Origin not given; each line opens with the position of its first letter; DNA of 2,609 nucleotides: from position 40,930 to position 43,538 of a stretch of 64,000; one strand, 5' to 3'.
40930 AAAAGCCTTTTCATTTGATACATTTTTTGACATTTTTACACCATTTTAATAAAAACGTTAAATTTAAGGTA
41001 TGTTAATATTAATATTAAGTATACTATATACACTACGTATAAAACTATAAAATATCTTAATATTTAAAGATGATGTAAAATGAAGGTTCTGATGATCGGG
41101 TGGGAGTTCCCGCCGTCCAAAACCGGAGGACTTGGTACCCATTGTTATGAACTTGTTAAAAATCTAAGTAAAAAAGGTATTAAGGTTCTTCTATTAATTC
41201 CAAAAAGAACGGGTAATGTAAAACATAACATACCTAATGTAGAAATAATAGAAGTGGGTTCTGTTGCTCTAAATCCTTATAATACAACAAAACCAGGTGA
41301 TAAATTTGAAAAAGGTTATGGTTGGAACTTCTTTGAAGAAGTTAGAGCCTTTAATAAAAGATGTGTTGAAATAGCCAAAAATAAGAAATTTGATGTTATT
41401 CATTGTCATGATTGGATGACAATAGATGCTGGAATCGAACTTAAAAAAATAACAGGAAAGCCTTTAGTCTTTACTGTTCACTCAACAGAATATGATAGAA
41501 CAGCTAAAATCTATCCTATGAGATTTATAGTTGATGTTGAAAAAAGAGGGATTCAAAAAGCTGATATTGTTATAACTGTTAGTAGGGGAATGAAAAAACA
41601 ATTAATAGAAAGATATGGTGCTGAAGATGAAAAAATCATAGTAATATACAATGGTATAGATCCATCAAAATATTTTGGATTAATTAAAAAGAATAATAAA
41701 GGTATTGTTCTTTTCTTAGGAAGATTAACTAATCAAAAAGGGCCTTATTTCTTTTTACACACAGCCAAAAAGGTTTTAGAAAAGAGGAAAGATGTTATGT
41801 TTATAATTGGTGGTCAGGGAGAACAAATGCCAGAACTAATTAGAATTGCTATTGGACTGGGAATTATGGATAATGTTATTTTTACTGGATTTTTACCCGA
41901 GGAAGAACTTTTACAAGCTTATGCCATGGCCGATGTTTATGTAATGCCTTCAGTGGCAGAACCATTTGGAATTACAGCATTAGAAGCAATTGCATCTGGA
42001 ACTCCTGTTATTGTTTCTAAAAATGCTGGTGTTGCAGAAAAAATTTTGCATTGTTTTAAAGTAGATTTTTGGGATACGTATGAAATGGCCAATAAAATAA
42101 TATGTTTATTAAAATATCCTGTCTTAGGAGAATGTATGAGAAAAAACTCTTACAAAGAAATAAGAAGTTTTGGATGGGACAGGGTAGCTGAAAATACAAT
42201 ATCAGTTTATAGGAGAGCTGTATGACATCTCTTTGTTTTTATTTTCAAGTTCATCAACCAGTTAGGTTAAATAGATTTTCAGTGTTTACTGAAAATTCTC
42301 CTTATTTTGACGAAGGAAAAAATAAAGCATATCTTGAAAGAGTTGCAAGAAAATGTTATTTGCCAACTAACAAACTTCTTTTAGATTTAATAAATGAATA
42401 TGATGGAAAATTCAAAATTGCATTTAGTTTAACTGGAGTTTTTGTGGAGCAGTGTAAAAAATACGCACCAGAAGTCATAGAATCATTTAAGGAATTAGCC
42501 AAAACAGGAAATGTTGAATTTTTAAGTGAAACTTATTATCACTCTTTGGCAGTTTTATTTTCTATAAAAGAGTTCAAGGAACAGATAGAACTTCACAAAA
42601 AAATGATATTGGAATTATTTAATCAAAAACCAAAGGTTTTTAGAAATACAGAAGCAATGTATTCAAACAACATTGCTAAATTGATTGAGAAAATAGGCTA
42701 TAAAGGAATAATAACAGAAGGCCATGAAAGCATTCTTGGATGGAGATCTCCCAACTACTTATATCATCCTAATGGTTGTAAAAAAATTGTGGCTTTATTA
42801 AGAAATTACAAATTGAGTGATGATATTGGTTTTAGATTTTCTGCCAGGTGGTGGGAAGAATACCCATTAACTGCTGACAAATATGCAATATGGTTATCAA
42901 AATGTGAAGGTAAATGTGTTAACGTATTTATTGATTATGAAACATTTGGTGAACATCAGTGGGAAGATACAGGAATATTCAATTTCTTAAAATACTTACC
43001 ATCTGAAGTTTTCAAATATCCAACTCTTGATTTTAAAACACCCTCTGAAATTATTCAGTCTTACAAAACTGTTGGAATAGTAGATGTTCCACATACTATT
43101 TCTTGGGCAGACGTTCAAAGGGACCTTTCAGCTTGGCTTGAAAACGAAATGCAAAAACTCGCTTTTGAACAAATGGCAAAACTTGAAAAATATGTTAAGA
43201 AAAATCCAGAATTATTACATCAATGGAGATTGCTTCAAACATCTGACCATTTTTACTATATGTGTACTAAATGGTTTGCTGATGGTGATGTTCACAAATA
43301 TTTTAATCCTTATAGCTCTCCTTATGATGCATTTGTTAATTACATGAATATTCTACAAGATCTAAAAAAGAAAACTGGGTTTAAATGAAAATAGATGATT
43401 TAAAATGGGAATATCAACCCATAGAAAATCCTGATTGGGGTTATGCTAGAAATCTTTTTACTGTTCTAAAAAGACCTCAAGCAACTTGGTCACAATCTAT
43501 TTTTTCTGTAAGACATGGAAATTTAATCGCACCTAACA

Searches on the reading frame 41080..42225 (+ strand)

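Call 71: search_protein_families(library=pfam, proteins=[window:41080-42225:+])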
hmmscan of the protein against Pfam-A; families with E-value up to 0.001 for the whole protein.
window:41080-42225:+ (381 aa): 8 families
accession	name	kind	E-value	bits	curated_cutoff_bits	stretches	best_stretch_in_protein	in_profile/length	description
PF00534.26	Glycos_transf_1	-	1.7e-31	109.5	26.4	1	203-359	11-171/172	Glycosyl transferases group 1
PF13439.12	Glyco_transf_4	-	3.3e-30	105.8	28.5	1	16-196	2-169/170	Glycosyltransferase Family 4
PF13692.12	Glyco_trans_1_4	-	8.8e-30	104.3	27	1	209-345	3-141/142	Glycosyl transferases group 1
PF08323.17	Glyco_transf_5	-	3.9e-26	92.7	22.7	1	2-180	1-230/239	Starch synthase catalytic domain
PF20706.3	GT4-conflict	-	8.5e-20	71.5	26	1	152-322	138-320/385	Family 4 Glycosyltransferase in conflict systems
PF13579.12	Glyco_trans_4_4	-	4.3e-17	63.3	29.7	1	16-192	1-158/158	Glycosyl transferase 4-like domain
PF13477.12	Glyco_trans_4_2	-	0.00014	22.4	23.4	1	20-167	11-138/139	Glycosyl transferase 4-like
PF00982.27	Glyco_transf_20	-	0.00026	20.3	32.5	1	272-346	360-439/473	Glycosyltransferase family 20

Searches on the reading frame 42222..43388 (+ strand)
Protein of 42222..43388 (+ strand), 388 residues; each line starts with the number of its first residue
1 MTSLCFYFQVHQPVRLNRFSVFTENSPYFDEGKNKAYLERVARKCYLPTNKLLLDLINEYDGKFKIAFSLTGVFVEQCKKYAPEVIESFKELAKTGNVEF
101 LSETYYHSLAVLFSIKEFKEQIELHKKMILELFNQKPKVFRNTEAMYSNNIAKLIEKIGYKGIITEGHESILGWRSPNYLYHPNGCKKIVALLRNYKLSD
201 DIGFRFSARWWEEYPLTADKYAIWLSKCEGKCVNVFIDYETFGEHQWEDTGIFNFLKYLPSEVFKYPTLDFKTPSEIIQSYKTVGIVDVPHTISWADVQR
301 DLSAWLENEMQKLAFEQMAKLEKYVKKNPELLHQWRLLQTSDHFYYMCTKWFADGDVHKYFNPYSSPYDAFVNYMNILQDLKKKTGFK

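Call 71: search_protein_families(library=pfam, proteins=[window:42222-43388:+])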
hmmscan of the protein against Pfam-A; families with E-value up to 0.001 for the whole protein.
window:42222-43388:+ (388 aa): 2 families
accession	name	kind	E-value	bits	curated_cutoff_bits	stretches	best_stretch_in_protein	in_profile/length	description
PF03065.20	Glyco_hydro_57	-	2.1e-83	280.4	21.2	1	6-290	2-291/291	Glycosyl hydrolase family 57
PF01522.26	Polysacc_deac_1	-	9.9e-08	32.4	23.1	1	52-162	23-123/124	Polysaccharide deacetylase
